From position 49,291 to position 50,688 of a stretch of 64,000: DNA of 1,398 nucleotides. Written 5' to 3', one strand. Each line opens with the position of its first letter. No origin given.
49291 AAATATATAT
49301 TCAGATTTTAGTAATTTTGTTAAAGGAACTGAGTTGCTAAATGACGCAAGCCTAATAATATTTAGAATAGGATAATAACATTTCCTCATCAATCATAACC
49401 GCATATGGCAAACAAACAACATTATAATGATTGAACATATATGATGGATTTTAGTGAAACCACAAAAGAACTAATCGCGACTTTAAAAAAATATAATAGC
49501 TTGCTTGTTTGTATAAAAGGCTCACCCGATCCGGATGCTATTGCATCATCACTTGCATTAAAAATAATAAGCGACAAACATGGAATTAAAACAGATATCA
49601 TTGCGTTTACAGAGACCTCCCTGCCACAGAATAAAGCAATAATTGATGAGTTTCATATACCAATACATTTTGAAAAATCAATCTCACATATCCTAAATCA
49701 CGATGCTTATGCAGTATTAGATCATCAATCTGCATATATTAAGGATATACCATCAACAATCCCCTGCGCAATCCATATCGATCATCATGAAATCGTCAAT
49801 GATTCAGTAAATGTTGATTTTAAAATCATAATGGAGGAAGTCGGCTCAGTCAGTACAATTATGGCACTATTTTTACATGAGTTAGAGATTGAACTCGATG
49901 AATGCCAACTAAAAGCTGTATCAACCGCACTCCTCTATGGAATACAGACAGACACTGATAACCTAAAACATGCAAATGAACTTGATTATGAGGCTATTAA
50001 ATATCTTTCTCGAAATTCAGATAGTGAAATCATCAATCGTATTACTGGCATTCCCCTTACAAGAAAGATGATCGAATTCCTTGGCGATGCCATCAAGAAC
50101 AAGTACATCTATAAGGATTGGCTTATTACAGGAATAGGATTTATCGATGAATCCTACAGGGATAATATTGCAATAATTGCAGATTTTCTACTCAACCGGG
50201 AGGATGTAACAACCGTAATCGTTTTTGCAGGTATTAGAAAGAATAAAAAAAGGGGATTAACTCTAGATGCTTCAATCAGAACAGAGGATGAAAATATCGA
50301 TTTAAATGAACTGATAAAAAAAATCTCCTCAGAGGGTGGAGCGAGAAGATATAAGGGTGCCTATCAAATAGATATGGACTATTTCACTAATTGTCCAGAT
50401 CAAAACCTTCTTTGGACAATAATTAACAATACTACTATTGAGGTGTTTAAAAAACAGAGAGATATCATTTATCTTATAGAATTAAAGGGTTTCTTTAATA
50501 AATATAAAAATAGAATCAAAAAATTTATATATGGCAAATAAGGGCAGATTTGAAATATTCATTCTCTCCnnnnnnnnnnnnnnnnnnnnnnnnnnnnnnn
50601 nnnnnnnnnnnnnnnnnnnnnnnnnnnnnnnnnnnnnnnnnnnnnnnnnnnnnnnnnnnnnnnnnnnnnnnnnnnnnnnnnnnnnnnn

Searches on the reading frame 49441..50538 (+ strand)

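Call 12: search_protein_families(library=pfam, proteins=[window:49441-50538:+], max_evalue=0.001)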
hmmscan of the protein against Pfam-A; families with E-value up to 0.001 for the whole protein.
window:49441-50538:+ (366 aa): 2 families
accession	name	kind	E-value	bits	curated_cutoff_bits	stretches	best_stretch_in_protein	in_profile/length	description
PF01368.27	DHH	-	1.4e-05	25.8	28.1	1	23-168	4-125/125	DHH family, N-terminal domain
PF02272.25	DHHA1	-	9.5e-05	23.2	25.9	1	240-297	15-66/102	DHHA1 domain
